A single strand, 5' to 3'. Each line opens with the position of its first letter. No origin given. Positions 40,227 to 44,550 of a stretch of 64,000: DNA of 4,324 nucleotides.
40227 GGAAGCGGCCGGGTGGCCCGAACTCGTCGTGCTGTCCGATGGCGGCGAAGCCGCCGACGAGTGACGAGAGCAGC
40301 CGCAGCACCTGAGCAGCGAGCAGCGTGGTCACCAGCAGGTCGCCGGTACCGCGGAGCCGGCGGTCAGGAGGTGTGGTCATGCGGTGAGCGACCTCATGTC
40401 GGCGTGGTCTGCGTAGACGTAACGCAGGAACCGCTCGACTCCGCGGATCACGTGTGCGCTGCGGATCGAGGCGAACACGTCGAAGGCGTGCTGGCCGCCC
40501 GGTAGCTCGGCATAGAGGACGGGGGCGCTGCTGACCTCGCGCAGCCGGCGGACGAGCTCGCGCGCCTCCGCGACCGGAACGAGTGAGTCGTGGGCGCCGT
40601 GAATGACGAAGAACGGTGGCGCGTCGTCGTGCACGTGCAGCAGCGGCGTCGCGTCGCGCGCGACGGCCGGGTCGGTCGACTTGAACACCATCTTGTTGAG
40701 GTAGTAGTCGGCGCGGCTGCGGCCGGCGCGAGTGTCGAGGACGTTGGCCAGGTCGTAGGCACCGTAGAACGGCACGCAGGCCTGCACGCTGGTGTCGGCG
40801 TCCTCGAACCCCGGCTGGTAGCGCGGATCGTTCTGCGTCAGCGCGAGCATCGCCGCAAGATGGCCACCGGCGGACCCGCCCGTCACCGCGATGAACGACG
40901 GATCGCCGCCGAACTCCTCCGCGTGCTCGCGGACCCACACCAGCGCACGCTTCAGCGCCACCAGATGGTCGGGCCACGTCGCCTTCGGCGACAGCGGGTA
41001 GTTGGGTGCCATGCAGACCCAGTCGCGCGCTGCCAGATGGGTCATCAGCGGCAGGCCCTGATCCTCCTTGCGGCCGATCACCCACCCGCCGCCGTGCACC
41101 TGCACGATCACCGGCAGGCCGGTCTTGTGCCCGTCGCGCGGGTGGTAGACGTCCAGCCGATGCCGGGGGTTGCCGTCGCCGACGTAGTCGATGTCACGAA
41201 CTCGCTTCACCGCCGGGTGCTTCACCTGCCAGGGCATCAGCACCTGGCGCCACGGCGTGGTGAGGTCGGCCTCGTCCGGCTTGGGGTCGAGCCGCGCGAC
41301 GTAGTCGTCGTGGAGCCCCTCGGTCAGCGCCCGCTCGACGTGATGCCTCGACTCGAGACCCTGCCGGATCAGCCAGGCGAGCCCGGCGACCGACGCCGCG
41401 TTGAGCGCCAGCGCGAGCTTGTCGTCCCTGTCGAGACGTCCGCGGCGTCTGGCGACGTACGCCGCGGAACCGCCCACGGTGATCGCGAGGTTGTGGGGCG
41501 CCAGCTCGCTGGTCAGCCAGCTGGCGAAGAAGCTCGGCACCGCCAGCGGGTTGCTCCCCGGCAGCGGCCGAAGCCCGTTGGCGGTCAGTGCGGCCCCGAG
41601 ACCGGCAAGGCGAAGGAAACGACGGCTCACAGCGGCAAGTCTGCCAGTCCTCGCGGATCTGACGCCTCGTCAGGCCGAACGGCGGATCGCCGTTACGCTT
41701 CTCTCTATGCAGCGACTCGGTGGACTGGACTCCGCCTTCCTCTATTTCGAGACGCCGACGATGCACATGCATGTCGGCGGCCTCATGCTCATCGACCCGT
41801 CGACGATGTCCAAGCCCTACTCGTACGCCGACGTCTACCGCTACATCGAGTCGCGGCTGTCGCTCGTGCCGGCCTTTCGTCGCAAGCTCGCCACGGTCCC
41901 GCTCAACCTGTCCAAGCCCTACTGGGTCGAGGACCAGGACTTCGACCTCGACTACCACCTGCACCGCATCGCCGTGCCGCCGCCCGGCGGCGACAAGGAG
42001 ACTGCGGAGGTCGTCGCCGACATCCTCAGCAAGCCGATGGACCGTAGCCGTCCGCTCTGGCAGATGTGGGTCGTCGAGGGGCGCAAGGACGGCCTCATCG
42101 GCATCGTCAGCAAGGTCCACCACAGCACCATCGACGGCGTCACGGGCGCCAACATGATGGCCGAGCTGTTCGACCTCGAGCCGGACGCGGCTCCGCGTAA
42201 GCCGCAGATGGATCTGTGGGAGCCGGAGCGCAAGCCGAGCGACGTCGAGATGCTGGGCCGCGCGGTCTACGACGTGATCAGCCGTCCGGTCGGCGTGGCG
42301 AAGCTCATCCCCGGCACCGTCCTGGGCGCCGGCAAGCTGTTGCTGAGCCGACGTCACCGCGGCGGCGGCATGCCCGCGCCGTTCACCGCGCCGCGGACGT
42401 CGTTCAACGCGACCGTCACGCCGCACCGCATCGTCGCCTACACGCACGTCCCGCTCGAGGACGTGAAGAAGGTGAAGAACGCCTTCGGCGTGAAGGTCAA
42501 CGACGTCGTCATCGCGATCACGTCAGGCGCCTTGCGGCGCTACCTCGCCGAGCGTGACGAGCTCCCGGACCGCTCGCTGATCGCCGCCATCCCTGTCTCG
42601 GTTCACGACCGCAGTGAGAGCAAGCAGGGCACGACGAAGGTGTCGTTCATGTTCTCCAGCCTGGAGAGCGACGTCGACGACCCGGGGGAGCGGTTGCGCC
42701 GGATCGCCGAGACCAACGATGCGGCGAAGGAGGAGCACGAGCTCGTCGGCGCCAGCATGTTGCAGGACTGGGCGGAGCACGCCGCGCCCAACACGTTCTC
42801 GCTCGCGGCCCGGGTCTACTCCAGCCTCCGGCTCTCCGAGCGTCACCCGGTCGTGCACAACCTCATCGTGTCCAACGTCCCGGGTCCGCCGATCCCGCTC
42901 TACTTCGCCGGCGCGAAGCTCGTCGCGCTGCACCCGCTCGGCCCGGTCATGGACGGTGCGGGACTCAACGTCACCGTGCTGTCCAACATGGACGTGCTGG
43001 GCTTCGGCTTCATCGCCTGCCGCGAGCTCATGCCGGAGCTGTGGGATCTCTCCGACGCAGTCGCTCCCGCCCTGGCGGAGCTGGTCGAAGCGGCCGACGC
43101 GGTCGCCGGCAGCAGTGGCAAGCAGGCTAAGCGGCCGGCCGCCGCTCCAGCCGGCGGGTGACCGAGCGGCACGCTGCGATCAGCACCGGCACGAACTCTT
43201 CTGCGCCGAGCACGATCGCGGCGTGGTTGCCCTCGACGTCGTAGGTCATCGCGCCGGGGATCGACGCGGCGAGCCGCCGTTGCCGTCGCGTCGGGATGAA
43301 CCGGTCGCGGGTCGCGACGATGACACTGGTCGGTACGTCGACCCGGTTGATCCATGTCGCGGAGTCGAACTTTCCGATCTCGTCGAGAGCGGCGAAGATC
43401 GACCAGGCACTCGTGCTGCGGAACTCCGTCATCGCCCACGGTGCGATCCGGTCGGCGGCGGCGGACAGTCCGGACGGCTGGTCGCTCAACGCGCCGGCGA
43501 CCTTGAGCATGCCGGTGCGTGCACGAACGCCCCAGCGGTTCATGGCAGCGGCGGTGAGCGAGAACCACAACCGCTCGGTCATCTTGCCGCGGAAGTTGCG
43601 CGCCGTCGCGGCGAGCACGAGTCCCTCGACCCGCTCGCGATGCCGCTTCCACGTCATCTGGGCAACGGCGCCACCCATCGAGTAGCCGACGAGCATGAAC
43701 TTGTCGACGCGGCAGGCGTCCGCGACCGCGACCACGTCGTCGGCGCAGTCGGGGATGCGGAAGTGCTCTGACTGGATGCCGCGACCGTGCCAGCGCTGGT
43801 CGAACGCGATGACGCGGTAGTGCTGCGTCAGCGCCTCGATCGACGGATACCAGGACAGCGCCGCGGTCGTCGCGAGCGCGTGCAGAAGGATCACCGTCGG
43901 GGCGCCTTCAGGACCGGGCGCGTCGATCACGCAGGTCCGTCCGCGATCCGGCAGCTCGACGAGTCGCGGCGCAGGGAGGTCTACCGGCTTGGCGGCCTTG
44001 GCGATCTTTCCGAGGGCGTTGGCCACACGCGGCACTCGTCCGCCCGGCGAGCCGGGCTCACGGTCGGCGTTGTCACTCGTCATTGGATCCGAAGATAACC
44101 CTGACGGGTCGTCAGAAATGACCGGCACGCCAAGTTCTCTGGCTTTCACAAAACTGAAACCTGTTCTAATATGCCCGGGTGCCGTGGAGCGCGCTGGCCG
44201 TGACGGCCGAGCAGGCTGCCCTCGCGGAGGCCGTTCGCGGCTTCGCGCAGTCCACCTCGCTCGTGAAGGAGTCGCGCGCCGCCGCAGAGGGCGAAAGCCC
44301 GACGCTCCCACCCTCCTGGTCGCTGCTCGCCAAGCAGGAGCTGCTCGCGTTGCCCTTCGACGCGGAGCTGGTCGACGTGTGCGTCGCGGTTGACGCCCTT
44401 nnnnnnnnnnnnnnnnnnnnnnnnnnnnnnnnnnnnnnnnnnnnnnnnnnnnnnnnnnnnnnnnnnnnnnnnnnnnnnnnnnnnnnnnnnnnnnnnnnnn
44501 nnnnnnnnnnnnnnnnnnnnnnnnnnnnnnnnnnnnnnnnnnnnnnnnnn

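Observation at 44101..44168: Perfect palindrome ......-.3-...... recurs only in promoter regions of lipid/steroid genes, here beside a KstR box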

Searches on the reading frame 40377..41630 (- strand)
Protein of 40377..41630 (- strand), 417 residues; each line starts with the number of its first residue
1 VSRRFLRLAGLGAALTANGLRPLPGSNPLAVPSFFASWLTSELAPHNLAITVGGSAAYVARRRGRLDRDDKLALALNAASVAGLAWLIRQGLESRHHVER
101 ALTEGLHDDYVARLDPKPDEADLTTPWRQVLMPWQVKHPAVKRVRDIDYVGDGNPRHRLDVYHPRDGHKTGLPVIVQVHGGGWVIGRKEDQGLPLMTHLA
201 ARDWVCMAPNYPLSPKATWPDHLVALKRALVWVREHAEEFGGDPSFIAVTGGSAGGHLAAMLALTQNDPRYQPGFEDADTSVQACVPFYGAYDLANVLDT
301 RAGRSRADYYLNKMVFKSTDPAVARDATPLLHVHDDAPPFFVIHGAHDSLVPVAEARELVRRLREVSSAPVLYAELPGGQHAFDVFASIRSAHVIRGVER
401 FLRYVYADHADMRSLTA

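Call 21: search_protein_families(library=pfam, proteins=[window:40377-41630:-], max_evalue=0.00001)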
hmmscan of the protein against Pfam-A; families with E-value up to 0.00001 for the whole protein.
window:40377-41630:- (417 aa): 4 families
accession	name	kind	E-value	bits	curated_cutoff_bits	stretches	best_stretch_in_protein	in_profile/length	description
PF20434.5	BD-FAE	-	1.9e-46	158.7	26.8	1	159-363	1-215/215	BD-FAE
PF07859.19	Abhydrolase_3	-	6.7e-25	88.5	25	1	175-383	1-208/210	alpha/beta hydrolase fold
PF00135.34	COesterase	-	2e-13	50.6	27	1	159-266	88-204/515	Carboxylesterase family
PF00326.27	Peptidase_S9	-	1.3e-10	41.6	22.6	1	232-384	51-190/213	Prolyl oligopeptidase family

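Call 40: search_protein_families(library=ncbifam, proteins=[window:40377-41630:-], max_evalue=0.00001)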
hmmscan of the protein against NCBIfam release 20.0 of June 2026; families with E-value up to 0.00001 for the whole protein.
window:40377-41630:- (417 aa): 10 families
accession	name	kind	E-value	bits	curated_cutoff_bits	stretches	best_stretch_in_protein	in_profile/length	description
NF052354.1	EstLipQMycob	equivalog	8.9e-82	274.9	700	1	97-411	90-404/418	esterase LipQ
NF058653.1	LipP1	equivalog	6.3e-24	84.3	350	1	135-387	37-283/300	LipP1 family hormone-sensitive lipase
NF033149.0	CHL_hydrolase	equivalog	7.8e-19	67.7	500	1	128-268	31-171/310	chloramphenicol hydrolase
NF058665.1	HaHSL_fam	equivalog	9.6e-15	54.6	320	1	119-389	14-248/260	hormone-sensitive lipase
NF007547.0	PRK10162.1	equivalog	1.1e-14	54.1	389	1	161-386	76-297/321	acetyl esterase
NF050058.1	e_dPHAscl_type1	hypoth_equivalog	1.1e-07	31.7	150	1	233-368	92-209/276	extracellular catalytic domain type 1 short-chain-length polyhydroxyalkanoate depolymerase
NF052620.1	AryltfaseLP1002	equivalog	2e-07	30.6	300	1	167-365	27-216/265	lp_1002 family arylesterase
NF041902.1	pecacetest_PaeX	equivalog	6.6e-07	28.6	550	1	223-385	129-285/318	pectin acetylesterase PaeX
NF058651.1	GESAG_HSLs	subfamily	1.5e-06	27.5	430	1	174-267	69-158/296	GESAG motif subfamily hormone-sensitive lipase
NF041556.1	tannase_B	equivalog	6e-06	25.8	300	0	220-275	130-185/463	subtype B tannase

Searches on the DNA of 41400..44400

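Call 78: search_rna_families(source=window, start=41400, end=44400, threshold=evalue, max_evalue=1)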
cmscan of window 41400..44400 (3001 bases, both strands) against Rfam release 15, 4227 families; matches with E-value up to 1: 0.
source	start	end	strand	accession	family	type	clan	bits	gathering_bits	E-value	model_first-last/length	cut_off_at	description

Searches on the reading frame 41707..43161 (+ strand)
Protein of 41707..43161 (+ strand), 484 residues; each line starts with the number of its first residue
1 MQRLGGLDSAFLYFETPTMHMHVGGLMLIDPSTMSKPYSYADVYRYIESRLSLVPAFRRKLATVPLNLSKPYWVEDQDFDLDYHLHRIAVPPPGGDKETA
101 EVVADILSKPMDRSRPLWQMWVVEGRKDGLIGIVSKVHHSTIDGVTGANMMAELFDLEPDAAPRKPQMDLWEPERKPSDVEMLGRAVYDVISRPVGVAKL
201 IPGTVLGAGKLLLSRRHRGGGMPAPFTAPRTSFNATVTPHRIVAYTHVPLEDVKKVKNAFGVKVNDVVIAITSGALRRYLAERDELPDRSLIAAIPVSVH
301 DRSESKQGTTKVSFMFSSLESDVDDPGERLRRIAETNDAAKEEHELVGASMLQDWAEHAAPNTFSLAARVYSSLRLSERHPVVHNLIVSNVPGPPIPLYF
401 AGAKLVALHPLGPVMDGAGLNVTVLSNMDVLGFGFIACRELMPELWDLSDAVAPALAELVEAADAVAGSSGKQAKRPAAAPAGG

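Call 21: search_protein_families(library=pfam, proteins=[window:41707-43161:+], max_evalue=0.00001)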
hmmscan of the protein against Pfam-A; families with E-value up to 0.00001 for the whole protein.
window:41707-43161:+ (484 aa): 2 families
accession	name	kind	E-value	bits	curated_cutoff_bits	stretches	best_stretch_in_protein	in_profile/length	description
PF03007.21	WS_DGAT_cat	-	6.8e-79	265.8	23.6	1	4-268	1-263/263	Wax ester synthase/diacylglycerol acyltransferase catalytic domain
PF06974.18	WS_DGAT_C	-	4.9e-28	98.5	20.7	1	311-459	4-144/145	WS/DGAT C-terminal domain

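Call 40: search_protein_families(library=ncbifam, proteins=[window:41707-43161:+], max_evalue=0.00001)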
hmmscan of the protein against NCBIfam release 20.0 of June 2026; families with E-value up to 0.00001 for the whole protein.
window:41707-43161:+ (484 aa): 1 family
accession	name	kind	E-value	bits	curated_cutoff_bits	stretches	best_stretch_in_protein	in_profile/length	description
TIGR02946.1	acyl_WS_DGAT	subfamily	1.2e-146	489.2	309.95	1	4-463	1-453/453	wax ester/triacylglycerol synthase family O-acyltransferase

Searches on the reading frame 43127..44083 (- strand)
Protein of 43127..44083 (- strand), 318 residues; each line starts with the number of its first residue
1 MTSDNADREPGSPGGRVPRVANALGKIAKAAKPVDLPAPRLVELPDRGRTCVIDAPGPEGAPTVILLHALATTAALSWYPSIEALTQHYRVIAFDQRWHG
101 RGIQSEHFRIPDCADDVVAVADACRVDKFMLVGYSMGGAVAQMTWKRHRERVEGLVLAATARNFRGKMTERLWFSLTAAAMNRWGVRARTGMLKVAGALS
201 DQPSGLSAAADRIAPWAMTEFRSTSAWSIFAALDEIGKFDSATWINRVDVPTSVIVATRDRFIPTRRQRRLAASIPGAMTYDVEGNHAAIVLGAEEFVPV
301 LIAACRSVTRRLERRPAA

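Call 21: search_protein_families(library=pfam, proteins=[window:43127-44083:-], max_evalue=0.00001)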
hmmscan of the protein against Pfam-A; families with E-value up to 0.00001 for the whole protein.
window:43127-44083:- (318 aa): 3 families
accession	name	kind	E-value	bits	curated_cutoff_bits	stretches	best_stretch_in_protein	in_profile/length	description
PF00561.26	Abhydrolase_1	-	5.1e-21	75.9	25.8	1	62-289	1-240/245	alpha/beta hydrolase fold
PF12146.15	Hydrolase_4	-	2.7e-15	56.8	27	1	64-277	7-219/239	Serine aminopeptidase, S33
PF12697.13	Abhydrolase_6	-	6.8e-15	56.7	26.3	1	64-291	1-207/217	Alpha/beta hydrolase family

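Call 40: search_protein_families(library=ncbifam, proteins=[window:43127-44083:-], max_evalue=0.00001)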
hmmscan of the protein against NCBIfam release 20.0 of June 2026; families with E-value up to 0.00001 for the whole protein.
window:43127-44083:- (318 aa): 25 families
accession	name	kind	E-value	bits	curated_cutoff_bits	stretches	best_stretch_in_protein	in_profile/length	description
NF051488.1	bifunc_PcaDC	exception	5.9e-32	111.2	390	1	55-306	6-251/375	bifunctional 3-oxoadipate enol-lactonase/4-carboxymuconolactone decarboxylase PcaDC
TIGR02427.1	protocat_pcaD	equivalog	8.8e-30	103.9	255.85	1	58-302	9-247/251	3-oxoadipate enol-lactonase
NF051487.1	bifunc_PcaCD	exception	1e-18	67.6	430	1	61-297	172-403/413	bifunctional 4-carboxymuconolactone decarboxylase/3-oxoadipate enol-lactonase PcaCD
TIGR03611.1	RutD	equivalog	1.9e-17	63.5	238.5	1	58-302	10-252/258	pyrimidine utilization protein D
NF011457.0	PRK14875.1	equivalog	1e-16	60.9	307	1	53-275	124-341/372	acetoin dehydrogenase dihydrolipoyllysine-residue acetyltransferase subunit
TIGR01738.1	bioH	equivalog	1.3e-16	60.9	206.95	1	59-164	2-102/245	pimeloyl-ACP methyl ester esterase BioH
NF052610.1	macro_16_ester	equivalog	4.9e-16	58.9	420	1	60-286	22-260/281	alpha/beta fold macrolide esterase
NF050089.1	i_nPHAscl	equivalog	2.3e-15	56.5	300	1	59-161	16-118/288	intracellular short-chain-length polyhydroxyalkanoate depolymerase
NF053683.1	esterase_mleBRB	exception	2.4e-15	56.9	585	1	84-164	46-130/280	BRB family alpha/beta fold macrolide esterase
TIGR02240.1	PHA_depoly_arom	equivalog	2.4e-15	56.6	250.6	1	55-310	19-268/276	poly(3-hydroxyalkanoate) depolymerase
TIGR03695.1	menH_SHCHC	equivalog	5.3e-15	55.5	208.55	1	62-160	3-104/252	2-succinyl-6-hydroxy-2,4-cyclohexadiene-1-carboxylate synthase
TIGR03056.1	bchO_mg_che_rel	equivalog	1.1e-14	54.1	172.55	1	51-289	19-261/278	alpha/beta fold hydrolase BchO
NF041759.1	mac_hydro_EstT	equivalog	1.1e-12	47.7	450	1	57-161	18-127/278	macrolide hydrolase EstT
NF004514.1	PRK05855.1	equivalog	1.3e-12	47.1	455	1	53-138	14-102/578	SDR family oxidoreductase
NF053684.1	esterase_mleBCA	exception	2e-11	43.5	570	1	61-161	23-128/281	BCA family alpha/beta fold macrolide esterase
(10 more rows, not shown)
